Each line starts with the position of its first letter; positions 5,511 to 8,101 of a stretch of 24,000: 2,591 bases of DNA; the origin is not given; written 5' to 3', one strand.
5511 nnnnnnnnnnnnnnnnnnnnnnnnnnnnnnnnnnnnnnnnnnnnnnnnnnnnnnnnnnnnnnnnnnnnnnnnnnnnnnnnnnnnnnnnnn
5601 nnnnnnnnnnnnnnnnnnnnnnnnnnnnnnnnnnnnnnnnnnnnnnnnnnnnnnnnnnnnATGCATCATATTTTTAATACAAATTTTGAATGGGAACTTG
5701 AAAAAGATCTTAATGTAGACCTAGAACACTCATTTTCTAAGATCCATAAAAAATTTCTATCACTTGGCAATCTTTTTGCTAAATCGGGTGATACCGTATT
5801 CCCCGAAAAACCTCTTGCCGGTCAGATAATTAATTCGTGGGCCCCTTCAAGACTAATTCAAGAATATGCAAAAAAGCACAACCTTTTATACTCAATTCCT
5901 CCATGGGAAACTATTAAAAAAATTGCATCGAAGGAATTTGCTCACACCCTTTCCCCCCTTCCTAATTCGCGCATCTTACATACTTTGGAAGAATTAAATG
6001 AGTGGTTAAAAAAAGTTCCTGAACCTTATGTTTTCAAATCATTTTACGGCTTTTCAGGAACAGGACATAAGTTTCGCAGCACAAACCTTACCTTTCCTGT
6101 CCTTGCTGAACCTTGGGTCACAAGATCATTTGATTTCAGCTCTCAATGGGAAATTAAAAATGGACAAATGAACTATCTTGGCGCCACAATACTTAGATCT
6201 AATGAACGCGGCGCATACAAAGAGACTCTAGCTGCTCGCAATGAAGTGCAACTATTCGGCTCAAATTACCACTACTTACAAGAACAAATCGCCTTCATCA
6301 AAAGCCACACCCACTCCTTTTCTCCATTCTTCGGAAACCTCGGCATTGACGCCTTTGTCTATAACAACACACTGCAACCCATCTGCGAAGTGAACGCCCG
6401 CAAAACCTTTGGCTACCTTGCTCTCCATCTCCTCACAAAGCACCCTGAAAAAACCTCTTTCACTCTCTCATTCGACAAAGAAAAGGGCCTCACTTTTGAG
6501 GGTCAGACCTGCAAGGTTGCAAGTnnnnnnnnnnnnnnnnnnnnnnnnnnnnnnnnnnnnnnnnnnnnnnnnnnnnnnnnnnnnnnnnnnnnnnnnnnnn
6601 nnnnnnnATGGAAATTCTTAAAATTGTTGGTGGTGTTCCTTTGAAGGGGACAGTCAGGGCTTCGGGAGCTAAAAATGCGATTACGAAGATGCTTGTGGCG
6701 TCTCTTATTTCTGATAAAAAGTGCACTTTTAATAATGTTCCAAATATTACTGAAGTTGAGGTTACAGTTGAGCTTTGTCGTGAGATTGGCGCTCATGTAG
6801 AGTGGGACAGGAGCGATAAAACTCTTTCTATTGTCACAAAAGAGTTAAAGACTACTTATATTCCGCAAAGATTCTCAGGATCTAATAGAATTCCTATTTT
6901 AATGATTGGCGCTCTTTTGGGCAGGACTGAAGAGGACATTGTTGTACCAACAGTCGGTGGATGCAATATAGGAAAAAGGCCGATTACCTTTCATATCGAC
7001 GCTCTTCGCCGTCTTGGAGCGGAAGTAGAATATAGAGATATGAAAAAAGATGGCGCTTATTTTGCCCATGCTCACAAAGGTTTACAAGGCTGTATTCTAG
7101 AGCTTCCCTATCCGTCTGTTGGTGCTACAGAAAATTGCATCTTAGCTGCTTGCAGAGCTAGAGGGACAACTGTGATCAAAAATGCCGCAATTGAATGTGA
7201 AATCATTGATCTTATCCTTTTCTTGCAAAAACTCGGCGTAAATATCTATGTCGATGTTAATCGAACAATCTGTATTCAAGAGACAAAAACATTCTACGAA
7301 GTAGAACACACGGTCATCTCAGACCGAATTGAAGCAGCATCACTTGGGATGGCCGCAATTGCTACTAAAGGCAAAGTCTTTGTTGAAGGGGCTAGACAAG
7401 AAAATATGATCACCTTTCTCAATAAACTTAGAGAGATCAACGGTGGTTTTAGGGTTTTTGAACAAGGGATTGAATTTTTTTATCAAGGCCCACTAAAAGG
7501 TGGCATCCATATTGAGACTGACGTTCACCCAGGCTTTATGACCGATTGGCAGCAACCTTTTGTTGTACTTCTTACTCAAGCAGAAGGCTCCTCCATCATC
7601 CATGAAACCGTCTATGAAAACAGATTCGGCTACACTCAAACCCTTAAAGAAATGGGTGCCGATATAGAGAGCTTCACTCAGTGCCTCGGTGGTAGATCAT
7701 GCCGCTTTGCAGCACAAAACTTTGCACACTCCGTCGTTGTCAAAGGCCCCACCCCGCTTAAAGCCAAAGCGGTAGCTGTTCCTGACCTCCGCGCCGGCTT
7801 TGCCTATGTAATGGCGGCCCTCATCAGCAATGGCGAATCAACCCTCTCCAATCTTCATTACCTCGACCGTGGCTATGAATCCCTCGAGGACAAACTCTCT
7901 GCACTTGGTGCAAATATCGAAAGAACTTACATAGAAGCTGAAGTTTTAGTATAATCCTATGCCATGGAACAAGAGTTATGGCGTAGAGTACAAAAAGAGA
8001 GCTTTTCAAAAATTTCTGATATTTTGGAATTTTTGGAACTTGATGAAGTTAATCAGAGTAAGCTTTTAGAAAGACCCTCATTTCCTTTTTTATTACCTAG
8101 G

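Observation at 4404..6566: Twin 65-bp perfect-hairpin elements in direct orientation bracket a histidine-kinase / ATP-grasp gene pair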

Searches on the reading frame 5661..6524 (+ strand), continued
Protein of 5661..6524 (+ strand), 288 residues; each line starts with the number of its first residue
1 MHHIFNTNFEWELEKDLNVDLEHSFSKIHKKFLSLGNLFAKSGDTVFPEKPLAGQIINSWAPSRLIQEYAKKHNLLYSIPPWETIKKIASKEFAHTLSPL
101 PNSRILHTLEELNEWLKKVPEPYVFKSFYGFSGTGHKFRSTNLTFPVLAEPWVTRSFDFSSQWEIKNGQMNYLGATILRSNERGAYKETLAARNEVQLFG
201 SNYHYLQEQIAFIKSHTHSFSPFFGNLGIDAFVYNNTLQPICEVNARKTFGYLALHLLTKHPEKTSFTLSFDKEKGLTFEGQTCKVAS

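Call 71: fold_search(model_id=the predicted structure, library=pdb)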
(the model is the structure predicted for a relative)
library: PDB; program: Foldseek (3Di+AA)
matches with E <= 10: 998; with E <= 0.001: 435
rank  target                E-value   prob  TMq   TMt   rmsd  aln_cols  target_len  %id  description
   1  4m9u                  7.9e-10  1.00  0.50  0.41   6.6       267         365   14  The crystal structure of phosphoribosylaminoimidazole carboxylase ATPase subunit of Francisella tularensis subsp. tulare (released 2013-08-28)
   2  7r8p                  1.6e-09  1.00  0.53  0.44   5.9       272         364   14  Open form of SAOUHSC_02373 in complex with ADP, Mg2+ and Na+ (released 2022-09-14)
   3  4mam_A                2.2e-09  1.00  0.50  0.40   6.5       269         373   15  The crystal structure of phosphoribosylaminoimidazole carboxylase ATPase subunit of Francisella tularensis subsp. tula (released 2013-08-28)
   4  7r8q_A                2.7e-09  1.00  0.61  0.47   6.2       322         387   13  Closed form of SAOUHSC_02373 in complex with ADP, citrate, Mg2+ and Na+ (released 2022-09-14)
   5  4ma0                  2.7e-09  1.00  0.49  0.40   6.4       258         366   15  The crystal structure of phosphoribosylaminoimidazole carboxylase ATPase subunit of Francisella tularensis subsp. tulare (released 2013-08-28)
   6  8ynd_E                5.2e-09  1.00  0.51  0.37   8.6       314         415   14  ATP-grasp peptide ligase from Streptomyces (released 2025-02-19)
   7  7r8q_B                7.5e-09  1.00  0.57  0.44   5.3       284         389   14  Closed form of SAOUHSC_02373 in complex with ADP, citrate, Mg2+ and Na+ (released 2022-09-14)
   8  8ynd_H                1.1e-08  1.00  0.52  0.37   8.4       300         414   14  ATP-grasp peptide ligase from Streptomyces (released 2025-02-19)
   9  4ma5                  1.3e-08  1.00  0.50  0.41   6.3       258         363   15  The crystal structure of phosphoribosylaminoimidazole carboxylase ATPase subunit of Francisella tularensis subsp. tulare (released 2013-08-28)
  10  3k5i_B                1.6e-08  1.00  0.51  0.40   5.9       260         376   14  Crystal structure of N5-carboxyaminoimidazole synthase from aspergillus clavatus in complex with ADP and 5-aminoimadaz (released 2009-10-20)
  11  3eth_A                1.6e-08  1.00  0.49  0.41   6.4       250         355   15  Crystal structure of E. coli Purk in complex with MgATP (released 2008-10-21)
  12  8ynd_F                1.8e-08  1.00  0.51  0.37   8.2       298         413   14  ATP-grasp peptide ligase from Streptomyces (released 2025-02-19)
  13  8ynd_B                1.9e-08  1.00  0.53  0.39   5.8       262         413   15  ATP-grasp peptide ligase from Streptomyces (released 2025-02-19)
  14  8ynd_A                2.2e-08  1.00  0.51  0.37   8.2       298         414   13  ATP-grasp peptide ligase from Streptomyces (released 2025-02-19)
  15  8ynd_D                2.6e-08  1.00  0.52  0.38   5.8       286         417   15  ATP-grasp peptide ligase from Streptomyces (released 2025-02-19)
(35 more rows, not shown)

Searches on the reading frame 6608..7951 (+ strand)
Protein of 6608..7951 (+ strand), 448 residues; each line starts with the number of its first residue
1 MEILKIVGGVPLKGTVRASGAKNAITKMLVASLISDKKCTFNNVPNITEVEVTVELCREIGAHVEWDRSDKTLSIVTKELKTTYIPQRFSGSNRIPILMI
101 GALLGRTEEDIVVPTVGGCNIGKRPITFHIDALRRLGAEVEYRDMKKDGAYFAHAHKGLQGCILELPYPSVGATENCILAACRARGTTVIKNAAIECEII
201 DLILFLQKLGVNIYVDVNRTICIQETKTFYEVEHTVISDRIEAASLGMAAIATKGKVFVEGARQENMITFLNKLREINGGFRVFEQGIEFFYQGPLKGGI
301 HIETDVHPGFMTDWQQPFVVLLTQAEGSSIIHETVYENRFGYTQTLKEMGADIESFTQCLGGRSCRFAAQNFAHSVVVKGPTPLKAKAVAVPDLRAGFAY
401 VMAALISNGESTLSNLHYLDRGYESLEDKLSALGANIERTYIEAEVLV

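Call 10: search_protein_families(library=pfam, proteins=[window:6608-7951:+])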
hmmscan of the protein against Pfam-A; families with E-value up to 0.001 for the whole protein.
window:6608-7951:+ (448 aa): 1 family
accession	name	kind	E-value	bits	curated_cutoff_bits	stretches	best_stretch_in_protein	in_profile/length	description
PF00275.25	EPSP_synthase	-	2.6e-60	204.8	22.8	1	9-430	4-417/417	EPSP synthase (3-phosphoshikimate 1-carboxyvinyltransferase)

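Call 34: list_cluster_members(proteins=[P0001, P0002, P0004, window:6608-7951:+])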
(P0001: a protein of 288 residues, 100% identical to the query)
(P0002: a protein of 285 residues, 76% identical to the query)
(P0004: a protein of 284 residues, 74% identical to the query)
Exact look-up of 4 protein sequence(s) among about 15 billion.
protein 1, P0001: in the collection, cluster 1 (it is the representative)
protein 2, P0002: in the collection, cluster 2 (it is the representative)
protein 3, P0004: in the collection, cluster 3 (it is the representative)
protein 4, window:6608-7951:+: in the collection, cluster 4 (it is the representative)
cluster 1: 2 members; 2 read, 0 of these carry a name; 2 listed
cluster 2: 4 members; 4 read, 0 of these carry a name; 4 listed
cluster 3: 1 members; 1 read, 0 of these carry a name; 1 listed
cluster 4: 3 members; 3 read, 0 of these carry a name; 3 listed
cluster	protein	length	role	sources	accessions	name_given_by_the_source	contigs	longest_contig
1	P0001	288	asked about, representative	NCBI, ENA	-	-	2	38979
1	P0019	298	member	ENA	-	-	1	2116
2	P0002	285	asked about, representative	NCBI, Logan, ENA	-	-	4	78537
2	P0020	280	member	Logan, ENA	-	-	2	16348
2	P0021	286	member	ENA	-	-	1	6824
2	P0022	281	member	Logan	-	-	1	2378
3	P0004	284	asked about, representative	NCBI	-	-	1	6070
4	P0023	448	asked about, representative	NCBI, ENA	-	-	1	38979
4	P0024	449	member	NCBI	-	-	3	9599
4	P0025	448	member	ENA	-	-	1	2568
